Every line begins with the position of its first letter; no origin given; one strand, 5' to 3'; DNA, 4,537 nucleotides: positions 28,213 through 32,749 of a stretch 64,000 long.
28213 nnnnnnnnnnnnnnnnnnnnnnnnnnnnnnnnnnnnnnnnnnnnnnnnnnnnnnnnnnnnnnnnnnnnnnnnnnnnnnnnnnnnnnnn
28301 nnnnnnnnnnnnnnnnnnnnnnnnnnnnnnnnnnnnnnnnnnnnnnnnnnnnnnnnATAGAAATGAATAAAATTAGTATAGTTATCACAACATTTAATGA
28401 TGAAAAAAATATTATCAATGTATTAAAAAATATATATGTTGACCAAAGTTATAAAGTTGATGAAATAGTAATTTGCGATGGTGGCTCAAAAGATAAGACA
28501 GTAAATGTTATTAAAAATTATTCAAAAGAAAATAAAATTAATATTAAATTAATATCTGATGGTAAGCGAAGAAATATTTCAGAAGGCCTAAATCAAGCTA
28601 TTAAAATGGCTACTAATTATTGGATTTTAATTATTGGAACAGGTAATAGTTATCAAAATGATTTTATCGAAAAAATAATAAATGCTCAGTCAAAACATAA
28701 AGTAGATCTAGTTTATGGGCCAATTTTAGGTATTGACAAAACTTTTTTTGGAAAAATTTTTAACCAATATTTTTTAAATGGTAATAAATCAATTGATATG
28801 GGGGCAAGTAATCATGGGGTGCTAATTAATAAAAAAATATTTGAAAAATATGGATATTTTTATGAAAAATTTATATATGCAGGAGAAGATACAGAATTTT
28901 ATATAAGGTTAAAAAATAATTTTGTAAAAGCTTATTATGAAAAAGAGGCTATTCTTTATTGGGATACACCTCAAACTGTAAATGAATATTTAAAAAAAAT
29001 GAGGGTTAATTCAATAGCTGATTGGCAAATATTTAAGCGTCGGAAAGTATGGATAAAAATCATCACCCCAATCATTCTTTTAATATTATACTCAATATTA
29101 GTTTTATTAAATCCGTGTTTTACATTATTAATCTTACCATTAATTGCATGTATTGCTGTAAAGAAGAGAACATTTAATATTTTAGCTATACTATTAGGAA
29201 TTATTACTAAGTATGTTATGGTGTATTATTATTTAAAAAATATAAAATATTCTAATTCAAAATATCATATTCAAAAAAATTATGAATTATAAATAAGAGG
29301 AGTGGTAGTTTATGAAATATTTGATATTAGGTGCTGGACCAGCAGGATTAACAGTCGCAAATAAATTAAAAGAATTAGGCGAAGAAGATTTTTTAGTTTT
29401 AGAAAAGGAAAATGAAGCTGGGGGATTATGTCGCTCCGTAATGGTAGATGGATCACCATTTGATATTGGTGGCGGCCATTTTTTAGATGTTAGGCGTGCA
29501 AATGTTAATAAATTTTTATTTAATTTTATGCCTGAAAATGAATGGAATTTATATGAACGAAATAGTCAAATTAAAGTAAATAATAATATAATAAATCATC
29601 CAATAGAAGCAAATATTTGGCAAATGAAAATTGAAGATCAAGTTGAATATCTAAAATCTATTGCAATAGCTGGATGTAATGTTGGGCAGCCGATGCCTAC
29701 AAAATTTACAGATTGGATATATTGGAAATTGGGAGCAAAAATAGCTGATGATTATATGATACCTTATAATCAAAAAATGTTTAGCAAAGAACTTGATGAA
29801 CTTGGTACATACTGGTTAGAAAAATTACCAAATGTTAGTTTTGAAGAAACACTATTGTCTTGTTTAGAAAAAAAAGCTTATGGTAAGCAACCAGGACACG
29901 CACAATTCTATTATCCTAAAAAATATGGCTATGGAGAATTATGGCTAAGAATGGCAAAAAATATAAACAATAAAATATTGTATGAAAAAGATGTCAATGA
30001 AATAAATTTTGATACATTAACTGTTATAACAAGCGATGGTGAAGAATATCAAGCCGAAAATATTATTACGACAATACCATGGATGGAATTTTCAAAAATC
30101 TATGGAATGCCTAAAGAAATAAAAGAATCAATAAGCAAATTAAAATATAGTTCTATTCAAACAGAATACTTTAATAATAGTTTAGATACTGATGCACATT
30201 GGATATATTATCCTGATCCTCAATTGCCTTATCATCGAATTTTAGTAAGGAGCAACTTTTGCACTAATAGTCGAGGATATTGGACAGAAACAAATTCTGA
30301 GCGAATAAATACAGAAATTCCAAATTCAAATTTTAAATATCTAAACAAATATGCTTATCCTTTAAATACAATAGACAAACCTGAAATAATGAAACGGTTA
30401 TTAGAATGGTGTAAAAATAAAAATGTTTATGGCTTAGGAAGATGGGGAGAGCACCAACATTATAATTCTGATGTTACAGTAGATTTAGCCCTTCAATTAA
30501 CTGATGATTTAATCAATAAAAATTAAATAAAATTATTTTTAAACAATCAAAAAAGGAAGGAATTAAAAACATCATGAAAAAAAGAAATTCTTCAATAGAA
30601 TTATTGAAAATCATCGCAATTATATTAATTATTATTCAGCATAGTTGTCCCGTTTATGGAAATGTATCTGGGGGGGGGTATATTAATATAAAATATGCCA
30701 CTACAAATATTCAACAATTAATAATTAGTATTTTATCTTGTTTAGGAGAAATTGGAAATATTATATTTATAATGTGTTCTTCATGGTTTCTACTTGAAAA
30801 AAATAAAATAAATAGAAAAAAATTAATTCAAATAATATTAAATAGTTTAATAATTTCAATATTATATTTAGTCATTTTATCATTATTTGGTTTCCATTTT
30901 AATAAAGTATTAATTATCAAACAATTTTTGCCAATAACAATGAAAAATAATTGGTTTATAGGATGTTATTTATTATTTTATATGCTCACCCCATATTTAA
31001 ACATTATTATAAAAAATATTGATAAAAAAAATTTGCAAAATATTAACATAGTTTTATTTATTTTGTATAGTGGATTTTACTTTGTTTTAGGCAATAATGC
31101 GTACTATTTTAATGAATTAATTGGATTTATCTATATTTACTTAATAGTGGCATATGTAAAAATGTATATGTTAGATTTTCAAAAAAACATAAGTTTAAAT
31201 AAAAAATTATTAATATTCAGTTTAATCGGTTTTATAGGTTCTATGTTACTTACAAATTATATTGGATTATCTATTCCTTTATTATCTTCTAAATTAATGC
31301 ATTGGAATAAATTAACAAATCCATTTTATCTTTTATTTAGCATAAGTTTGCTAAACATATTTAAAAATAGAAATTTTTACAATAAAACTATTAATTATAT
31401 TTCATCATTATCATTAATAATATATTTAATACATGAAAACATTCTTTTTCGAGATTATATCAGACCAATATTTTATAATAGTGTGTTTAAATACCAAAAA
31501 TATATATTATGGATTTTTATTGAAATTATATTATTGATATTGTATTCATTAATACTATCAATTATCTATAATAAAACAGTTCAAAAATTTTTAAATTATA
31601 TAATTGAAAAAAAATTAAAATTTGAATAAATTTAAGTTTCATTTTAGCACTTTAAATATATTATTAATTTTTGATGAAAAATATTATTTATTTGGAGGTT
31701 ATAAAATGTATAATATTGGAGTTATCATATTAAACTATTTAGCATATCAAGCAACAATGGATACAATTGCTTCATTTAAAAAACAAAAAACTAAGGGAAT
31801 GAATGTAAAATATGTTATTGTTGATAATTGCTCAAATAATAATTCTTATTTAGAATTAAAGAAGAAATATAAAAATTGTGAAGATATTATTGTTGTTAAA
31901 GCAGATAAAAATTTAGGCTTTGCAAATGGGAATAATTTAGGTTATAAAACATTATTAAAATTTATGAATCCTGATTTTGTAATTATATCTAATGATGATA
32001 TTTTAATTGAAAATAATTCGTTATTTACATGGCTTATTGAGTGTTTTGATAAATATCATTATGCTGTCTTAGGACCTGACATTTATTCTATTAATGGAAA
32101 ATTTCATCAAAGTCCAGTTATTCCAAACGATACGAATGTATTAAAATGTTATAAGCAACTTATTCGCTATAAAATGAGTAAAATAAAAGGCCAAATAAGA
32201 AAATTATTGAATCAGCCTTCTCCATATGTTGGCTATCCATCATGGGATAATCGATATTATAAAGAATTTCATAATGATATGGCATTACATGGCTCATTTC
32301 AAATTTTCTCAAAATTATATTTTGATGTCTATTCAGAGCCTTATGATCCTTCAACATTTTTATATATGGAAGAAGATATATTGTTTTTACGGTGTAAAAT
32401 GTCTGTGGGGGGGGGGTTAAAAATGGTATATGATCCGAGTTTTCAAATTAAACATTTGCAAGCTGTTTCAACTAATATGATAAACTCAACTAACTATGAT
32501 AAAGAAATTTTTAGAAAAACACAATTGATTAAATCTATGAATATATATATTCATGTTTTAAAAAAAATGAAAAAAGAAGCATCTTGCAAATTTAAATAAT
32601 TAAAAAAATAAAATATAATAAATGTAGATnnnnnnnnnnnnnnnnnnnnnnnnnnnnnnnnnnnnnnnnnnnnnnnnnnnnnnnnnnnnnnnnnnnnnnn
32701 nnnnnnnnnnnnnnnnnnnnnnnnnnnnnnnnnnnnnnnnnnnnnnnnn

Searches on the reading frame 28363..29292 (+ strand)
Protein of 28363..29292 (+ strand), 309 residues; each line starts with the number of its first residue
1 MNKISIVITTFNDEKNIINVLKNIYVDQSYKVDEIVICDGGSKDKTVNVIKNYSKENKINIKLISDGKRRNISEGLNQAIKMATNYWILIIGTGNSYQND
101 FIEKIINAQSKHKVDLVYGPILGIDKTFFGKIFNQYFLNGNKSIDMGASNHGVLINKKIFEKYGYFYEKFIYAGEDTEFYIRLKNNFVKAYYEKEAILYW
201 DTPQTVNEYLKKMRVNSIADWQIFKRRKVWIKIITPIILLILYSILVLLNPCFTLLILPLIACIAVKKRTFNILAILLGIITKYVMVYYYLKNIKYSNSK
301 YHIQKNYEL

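Call 5: search_protein_families(library=pfam, proteins=[window:28363-29292:+])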
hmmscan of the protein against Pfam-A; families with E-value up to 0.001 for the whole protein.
window:28363-29292:+ (309 aa): 4 families
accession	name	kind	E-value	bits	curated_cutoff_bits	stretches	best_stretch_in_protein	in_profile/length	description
PF00535.33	Glycos_transf_2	-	5.9e-21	75.6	23.3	1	5-134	1-128/168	Glycosyl transferase family 2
PF13641.12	Glyco_tranf_2_3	-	5e-08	33.7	27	1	4-117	3-119/230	Glycosyltransferase like family 2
PF10111.15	Glyco_tranf_2_2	-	3.4e-05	23.9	27.3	0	143-202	158-218/276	Glycosyltransferase like family 2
PF13632.12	Glyco_trans_2_3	-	0.00016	22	27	1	87-260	1-188/198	Glycosyl transferase family group 2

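Call 6: search_protein_families(library=ncbifam, proteins=[window:28363-29292:+])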
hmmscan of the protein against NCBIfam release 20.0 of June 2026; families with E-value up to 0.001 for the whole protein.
window:28363-29292:+ (309 aa): 14 families
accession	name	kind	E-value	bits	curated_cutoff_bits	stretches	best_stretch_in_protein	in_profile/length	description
TIGR04283.1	glyco_like_mftF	equivalog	8e-15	55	182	1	4-186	1-172/221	TIGR04283 family arsenosugar biosynthesis glycosyltransferase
NF041875.1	EPS_EpsD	equivalog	2.3e-12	47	370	1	4-122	1-117/325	exopolysaccharide biosynthesis glycosyltransferase EpsD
TIGR03937.1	PgaC_IcaA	equivalog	4.2e-10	39.1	422.3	1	2-99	45-140/407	poly-beta-1,6-N-acetyl-D-glucosamine synthase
NF045692.1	OglycostaseCruG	equivalog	1.2e-08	34.3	600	1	2-117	41-160/386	2'-O-glycosyltransferase CruG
NF038302.1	EPS_HpsE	equivalog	2.7e-08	33.2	300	1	3-115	2-117/307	hormogonium polysaccharide biosynthesis glycosyltransferase HpsE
NF053739.1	GlytfEpsEBac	equivalog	3.4e-08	32.8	450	1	3-196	2-198/265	glycosyltransferase EpsE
NF007482.0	PRK10073.1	equivalog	4.7e-08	32.4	423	1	2-116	6-117/334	glycosyltransferase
NF047683.1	TeichurnBiosyTuaG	equivalog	9.7e-08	31.9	400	1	3-115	7-117/252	teichuronic acid biosynthesis protein TuaG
TIGR04182.1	glyco_TIGR04182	equivalog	4.4e-06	26.3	325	1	4-120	2-108/293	S-layer glycoprotein N-glycosyltransferase AglJ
NF010496.0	PRK13915.1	equivalog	1.3e-05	24.5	262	1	2-52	31-83/307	glucosyl-3-phosphoglycerate synthase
TIGR01556.1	rhamnosyltran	subfamily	0.00014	21.2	200.55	1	10-199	2-199/281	rhamnosyltransferase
TIGR03965.1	mycofact_glyco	equivalog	0.00022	20.2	280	0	2-212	74-292/467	mycofactocin biosynthesis glycosyltransferase MftF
NF050050.1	ProtGlycPglI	equivalog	0.00043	19.8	500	1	1-108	1-107/306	GalNAc(5)-diNAcBac-PP-undecaprenol beta-1,3-glucosyltransferase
NF038299.1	EPS_HpsN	equivalog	0.00093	18.2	425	0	3-122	2-120/317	hormogonium polysaccharide biosynthesis glycosyltransferase HpsN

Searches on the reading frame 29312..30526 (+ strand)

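Call 5: search_protein_families(library=pfam, proteins=[window:29312-30526:+])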
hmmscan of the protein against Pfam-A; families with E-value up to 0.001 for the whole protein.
window:29312-30526:+ (404 aa): 3 families
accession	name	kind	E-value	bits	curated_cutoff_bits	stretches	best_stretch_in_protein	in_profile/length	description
PF01593.30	Amino_oxidase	-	5.1e-13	49.5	19.8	1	11-281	2-283/443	Flavin containing amine oxidoreductase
PF13450.12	NAD_binding_8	-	1.9e-10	41.3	21.9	1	5-68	1-64/68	NAD(P)-binding Rossmann-like domain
PF13738.12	Pyr_redox_3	-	2.4e-08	34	30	1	4-34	1-31/305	Pyridine nucleotide-disulphide oxidoreductase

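Call 6: search_protein_families(library=ncbifam, proteins=[window:29312-30526:+])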
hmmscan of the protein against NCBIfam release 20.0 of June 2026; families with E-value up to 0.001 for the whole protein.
window:29312-30526:+ (404 aa): 15 families
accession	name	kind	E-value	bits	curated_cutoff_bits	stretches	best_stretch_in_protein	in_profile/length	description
NF005548.0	PRK07208.1-4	equivalog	6.5e-34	117.4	389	1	4-313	7-331/488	hypothetical protein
NF005547.0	PRK07208.1-3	equivalog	1.8e-31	109.4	380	1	3-310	7-318/465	hypothetical protein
NF005545.0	PRK07208.1-1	equivalog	1.7e-19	69.6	451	1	3-310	10-338/504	hypothetical protein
NF005546.0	PRK07208.1-2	equivalog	5.2e-19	68.2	418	1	3-82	7-85/527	hypothetical protein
TIGR00031.1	UDP-GALP_mutase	equivalog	2.6e-12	46.4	303.75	1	2-173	3-176/378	UDP-galactopyranose mutase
NF005560.0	PRK07233.1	equivalog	3.9e-12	45.7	252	2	1-49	1-48/435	hypothetical protein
NF005549.0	PRK07208.1-5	equivalog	1.7e-10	40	587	1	4-59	8-66/534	hypothetical protein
NF008841.0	PRK11883.1-1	equivalog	1e-07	31.2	517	1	1-69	4-73/453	protoporphyrinogen oxidase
TIGR03467.1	HpnE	equivalog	9.2e-07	28.5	283.05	1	4-58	2-56/430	hydroxysqualene dehydroxylase HpnE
NF042421.1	hydcarot_desat_CrtD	equivalog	0.00011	20.9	500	1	4-58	5-58/487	1-hydroxycarotenoid 3,4-desaturase CrtD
TIGR01292.1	TRX_reduct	equivalog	0.00016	20.6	343.45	0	2-71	2-73/300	thioredoxin-disulfide reductase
NF045637.1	carotdesatCrtDProt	equivalog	0.00022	19.9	580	1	4-53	2-50/485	1-hydroxycarotenoid 3,4-desaturase CrtD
NF058655.1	CrtID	equivalog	0.00023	20.1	640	1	4-58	2-55/478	bifunctional phytoene desaturase/3,4-desaturase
TIGR02734.1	crtI_fam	subfamily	0.00035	19.4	238.1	1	5-58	3-55/504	phytoene desaturase family protein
TIGR01813.1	flavo_cyto_c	subfamily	0.00098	17.9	285.45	0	4-38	3-37/444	flavocytochrome c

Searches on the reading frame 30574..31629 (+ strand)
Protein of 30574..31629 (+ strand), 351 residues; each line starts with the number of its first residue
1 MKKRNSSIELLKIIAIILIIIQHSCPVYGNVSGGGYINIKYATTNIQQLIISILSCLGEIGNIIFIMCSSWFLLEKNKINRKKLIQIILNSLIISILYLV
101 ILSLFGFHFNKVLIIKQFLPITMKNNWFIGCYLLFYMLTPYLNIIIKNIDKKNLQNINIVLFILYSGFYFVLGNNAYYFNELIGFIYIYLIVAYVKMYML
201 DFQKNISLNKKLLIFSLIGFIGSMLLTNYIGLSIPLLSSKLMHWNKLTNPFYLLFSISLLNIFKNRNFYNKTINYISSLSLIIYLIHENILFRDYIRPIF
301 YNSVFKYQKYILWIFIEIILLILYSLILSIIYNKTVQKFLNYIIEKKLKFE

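Call 5: search_protein_families(library=pfam, proteins=[window:30574-31629:+])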
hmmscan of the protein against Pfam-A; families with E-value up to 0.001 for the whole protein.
window:30574-31629:+ (351 aa): 1 family
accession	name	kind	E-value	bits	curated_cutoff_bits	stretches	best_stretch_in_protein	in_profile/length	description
PF01757.29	Acyl_transf_3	-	3.2e-19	69.6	31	1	6-331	2-323/326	Acyltransferase domain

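Call 6: search_protein_families(library=ncbifam, proteins=[window:30574-31629:+])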
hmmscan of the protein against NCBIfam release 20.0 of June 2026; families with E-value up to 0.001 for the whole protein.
window:30574-31629:+ (351 aa): 0 families

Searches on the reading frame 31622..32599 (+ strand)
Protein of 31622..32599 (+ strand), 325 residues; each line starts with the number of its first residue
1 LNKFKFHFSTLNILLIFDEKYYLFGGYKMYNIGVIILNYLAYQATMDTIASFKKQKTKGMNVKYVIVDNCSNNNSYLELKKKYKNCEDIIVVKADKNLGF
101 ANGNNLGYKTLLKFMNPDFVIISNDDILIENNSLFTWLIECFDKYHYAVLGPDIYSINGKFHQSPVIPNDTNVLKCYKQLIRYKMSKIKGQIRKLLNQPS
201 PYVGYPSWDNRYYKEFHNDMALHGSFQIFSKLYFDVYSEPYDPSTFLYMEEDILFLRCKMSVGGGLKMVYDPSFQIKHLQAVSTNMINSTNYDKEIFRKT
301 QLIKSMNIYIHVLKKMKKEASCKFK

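Call 5: search_protein_families(library=pfam, proteins=[window:31622-32599:+])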
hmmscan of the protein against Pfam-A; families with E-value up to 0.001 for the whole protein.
window:31622-32599:+ (325 aa): 1 family
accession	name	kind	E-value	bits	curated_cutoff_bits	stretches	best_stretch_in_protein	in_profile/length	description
PF00535.33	Glycos_transf_2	-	3.4e-10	40.6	23.3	1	34-175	2-136/168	Glycosyl transferase family 2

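Call 6: search_protein_families(library=ncbifam, proteins=[window:31622-32599:+])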
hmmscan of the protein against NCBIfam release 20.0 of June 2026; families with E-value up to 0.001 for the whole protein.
window:31622-32599:+ (325 aa): 3 families
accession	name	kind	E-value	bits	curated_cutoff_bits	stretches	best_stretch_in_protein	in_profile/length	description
TIGR01556.1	rhamnosyltran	subfamily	2.7e-08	33.4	200.55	1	49-155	14-113/281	rhamnosyltransferase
NF047683.1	TeichurnBiosyTuaG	equivalog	0.00014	21.6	400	1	31-109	7-83/252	teichuronic acid biosynthesis protein TuaG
TIGR03937.1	PgaC_IcaA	equivalog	0.00043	19.4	422.3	1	30-144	45-152/407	poly-beta-1,6-N-acetyl-D-glucosamine synthase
